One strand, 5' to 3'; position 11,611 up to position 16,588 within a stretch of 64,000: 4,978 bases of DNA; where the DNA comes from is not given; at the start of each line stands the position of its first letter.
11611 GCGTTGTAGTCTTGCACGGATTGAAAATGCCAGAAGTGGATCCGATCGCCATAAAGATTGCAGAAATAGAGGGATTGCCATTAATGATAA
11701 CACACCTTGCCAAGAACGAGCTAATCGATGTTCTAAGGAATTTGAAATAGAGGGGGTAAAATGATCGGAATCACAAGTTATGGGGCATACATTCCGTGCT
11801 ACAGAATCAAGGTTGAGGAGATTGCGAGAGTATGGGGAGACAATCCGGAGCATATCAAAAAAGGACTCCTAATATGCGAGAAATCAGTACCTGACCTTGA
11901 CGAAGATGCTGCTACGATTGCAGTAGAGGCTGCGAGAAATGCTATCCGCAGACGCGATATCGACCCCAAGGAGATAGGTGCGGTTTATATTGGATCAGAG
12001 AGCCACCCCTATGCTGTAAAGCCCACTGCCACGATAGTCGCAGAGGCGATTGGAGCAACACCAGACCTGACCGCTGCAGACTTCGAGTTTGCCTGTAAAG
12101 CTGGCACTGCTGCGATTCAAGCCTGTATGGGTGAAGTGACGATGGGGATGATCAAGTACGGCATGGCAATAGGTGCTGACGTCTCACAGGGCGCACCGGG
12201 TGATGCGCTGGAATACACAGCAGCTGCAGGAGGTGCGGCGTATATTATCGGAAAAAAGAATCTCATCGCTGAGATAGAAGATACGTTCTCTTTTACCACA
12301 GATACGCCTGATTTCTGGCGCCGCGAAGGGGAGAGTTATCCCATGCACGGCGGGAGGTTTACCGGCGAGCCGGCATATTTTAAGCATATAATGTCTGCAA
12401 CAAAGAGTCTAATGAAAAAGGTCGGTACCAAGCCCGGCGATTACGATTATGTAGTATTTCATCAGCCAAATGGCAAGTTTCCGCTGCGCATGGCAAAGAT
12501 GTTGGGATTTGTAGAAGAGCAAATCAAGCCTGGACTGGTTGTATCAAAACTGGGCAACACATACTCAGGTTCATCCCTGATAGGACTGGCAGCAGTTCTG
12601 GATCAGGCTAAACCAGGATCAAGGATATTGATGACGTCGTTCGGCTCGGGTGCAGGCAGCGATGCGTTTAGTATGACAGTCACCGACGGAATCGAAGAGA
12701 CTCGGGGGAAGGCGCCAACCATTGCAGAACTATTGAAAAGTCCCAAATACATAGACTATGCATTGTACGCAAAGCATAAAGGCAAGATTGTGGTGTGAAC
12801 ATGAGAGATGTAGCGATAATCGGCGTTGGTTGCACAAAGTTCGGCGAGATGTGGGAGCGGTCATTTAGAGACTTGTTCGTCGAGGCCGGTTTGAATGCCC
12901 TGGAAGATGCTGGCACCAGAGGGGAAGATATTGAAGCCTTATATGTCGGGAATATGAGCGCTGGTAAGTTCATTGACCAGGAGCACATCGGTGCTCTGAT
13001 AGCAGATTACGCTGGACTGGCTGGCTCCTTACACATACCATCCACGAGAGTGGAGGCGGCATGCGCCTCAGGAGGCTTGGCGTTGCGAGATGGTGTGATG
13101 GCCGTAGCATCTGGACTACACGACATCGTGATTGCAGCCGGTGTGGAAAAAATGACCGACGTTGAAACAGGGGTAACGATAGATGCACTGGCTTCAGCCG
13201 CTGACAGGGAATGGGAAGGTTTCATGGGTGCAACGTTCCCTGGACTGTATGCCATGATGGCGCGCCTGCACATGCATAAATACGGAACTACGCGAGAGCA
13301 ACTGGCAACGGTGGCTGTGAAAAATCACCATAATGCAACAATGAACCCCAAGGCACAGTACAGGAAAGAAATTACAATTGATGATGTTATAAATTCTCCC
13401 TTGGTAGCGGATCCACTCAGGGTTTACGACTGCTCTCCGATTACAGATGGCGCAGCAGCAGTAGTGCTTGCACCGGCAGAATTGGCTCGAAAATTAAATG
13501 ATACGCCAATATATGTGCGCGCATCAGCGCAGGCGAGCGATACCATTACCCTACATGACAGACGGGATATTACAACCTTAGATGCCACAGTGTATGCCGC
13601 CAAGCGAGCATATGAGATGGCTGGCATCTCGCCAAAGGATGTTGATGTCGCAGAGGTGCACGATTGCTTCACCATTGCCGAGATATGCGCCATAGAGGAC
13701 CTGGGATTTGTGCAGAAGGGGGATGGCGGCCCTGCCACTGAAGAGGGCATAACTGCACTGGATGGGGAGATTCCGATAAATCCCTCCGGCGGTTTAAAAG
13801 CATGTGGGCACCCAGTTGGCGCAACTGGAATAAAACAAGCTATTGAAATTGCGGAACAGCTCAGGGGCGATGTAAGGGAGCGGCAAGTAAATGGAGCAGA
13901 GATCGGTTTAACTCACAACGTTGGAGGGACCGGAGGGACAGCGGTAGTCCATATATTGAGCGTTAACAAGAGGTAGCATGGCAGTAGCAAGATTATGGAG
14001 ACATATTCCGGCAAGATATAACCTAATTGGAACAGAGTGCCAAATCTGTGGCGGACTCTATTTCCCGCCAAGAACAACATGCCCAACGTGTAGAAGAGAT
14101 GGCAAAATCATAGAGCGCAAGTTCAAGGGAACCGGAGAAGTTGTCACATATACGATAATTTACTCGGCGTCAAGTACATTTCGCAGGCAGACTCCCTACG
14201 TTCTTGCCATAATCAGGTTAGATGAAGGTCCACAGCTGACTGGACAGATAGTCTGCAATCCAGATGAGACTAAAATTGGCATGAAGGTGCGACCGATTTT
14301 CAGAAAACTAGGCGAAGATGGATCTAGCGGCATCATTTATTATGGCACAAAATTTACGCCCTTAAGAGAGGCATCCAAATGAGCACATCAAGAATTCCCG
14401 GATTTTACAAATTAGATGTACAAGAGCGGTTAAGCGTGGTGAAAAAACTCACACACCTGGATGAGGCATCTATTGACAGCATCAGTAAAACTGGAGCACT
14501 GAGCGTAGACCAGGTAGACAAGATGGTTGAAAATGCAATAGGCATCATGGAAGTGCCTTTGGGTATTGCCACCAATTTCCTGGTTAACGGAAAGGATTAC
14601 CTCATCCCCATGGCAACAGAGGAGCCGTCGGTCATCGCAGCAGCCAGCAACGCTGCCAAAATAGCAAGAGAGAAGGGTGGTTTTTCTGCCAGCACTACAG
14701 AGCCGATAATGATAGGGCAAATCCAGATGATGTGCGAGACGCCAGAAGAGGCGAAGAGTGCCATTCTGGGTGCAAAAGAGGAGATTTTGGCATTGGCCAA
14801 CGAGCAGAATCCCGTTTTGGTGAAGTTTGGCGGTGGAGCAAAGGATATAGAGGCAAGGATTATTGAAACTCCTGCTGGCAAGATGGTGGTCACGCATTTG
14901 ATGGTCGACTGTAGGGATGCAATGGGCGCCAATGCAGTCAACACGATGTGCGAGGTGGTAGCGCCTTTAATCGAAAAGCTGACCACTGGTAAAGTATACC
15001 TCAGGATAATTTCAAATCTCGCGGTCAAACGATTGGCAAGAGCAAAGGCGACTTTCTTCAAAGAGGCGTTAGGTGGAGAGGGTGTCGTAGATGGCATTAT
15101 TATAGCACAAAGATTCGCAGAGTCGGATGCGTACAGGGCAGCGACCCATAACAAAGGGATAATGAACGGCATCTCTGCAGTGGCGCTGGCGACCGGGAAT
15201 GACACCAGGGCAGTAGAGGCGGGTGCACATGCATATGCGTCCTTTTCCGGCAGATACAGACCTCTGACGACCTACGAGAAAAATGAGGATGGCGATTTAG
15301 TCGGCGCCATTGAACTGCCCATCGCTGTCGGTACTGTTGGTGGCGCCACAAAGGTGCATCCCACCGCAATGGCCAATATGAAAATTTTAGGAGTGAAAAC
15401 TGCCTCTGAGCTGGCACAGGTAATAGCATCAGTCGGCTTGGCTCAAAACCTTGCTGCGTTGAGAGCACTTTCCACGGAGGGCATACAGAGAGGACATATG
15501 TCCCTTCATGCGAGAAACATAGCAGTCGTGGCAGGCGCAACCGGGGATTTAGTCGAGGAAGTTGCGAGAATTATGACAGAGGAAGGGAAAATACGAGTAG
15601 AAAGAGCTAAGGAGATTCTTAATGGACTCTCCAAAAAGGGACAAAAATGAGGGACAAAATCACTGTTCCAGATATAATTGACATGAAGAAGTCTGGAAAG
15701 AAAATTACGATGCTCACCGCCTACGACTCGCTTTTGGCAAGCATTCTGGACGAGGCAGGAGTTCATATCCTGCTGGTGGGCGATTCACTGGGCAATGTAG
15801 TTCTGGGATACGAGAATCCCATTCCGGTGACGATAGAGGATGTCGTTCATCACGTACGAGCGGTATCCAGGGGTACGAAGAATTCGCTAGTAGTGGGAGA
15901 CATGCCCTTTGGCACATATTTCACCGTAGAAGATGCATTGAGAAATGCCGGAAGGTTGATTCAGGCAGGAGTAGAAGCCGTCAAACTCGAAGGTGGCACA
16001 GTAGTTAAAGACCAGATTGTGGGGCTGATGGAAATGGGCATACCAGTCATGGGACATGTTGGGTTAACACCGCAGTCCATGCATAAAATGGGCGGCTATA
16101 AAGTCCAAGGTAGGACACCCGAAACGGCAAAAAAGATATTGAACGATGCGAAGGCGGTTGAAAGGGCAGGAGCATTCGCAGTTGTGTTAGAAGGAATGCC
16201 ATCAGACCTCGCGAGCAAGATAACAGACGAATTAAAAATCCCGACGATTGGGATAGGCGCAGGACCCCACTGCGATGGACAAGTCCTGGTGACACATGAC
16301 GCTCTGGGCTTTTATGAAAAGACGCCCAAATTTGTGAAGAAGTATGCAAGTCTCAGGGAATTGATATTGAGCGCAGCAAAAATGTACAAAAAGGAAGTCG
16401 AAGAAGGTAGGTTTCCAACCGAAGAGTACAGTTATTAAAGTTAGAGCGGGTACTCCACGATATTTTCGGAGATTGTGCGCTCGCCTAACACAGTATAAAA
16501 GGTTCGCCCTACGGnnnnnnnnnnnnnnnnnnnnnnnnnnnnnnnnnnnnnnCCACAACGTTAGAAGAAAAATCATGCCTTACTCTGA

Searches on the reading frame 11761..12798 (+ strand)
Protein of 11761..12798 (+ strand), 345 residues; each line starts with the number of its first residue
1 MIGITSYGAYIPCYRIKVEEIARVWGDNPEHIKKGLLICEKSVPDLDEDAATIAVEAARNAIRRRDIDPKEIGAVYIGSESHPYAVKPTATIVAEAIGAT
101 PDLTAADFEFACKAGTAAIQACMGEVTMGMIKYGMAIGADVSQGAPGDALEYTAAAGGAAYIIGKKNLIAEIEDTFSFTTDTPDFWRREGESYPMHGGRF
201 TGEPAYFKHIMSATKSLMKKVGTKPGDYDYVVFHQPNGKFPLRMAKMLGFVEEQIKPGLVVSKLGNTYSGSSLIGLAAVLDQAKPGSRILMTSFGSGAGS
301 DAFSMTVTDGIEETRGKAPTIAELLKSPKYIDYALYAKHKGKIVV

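Call 64: search_protein_families(library=pfam, proteins=[window:11761-12798:+], max_evalue=0.00001)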
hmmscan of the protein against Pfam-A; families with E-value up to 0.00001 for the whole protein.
window:11761-12798:+ (345 aa): 2 families
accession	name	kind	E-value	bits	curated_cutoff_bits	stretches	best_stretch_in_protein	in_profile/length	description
PF08541.16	ACP_syn_III_C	-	1.8e-12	47.7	26.6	1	219-299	2-82/90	3-Oxoacyl-[acyl-carrier-protein (ACP)] synthase III C terminal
PF08540.16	HMG_CoA_synt_C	-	1.3e-07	32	25.1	0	250-315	139-209/280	Hydroxymethylglutaryl-coenzyme A synthase C terminal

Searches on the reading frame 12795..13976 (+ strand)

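Call 64: search_protein_families(library=pfam, proteins=[window:12795-13976:+], max_evalue=0.00001)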
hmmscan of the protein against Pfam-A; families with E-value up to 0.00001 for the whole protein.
window:12795-13976:+ (393 aa): 3 families
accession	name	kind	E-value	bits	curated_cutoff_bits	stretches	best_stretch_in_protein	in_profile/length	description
PF22691.2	Thiolase_C_1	-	2e-49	167.5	28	1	245-389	1-143/144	Thiolase C-terminal domain-like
PF00108.29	Thiolase_N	-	6.1e-32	111.5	26.4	1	6-228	1-259/260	Thiolase, N-terminal domain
PF02803.24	Thiolase_C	-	5.3e-12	45.9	27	1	264-357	23-98/123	Thiolase, C-terminal domain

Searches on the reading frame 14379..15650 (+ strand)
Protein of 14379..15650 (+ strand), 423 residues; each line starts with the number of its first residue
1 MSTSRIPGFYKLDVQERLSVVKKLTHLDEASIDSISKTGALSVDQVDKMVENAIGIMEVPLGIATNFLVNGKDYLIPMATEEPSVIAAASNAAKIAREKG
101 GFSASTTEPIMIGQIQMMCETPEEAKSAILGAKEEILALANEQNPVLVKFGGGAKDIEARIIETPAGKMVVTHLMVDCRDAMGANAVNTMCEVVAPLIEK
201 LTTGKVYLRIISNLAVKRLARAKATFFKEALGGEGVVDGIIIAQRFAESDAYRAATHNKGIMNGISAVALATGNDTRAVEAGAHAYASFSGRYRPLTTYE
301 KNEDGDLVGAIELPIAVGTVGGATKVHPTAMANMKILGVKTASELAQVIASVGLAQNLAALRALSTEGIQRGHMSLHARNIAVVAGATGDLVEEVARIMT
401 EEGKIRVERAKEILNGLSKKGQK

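Call 64: search_protein_families(library=pfam, proteins=[window:14379-15650:+], max_evalue=0.00001)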
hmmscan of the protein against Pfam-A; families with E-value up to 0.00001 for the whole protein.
window:14379-15650:+ (423 aa): 1 family
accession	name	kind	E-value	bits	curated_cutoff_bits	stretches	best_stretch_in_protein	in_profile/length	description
PF00368.23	HMG-CoA_red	-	2.6e-113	379.2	27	1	14-378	2-368/368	Hydroxymethylglutaryl-coenzyme A reductase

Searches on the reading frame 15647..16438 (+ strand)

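Call 64: search_protein_families(library=pfam, proteins=[window:15647-16438:+], max_evalue=0.00001)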
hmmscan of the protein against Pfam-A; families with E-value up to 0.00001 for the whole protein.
window:15647-16438:+ (263 aa): 2 families
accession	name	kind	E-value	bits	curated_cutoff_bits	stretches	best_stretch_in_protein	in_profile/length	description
PF02548.21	Pantoate_transf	-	1.4e-111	372.5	28.7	1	4-258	1-258/259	Ketopantoate hydroxymethyltransferase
PF13714.12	PEP_mutase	-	9e-06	25.9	31.5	0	13-117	4-107/240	Phosphoenolpyruvate phosphomutase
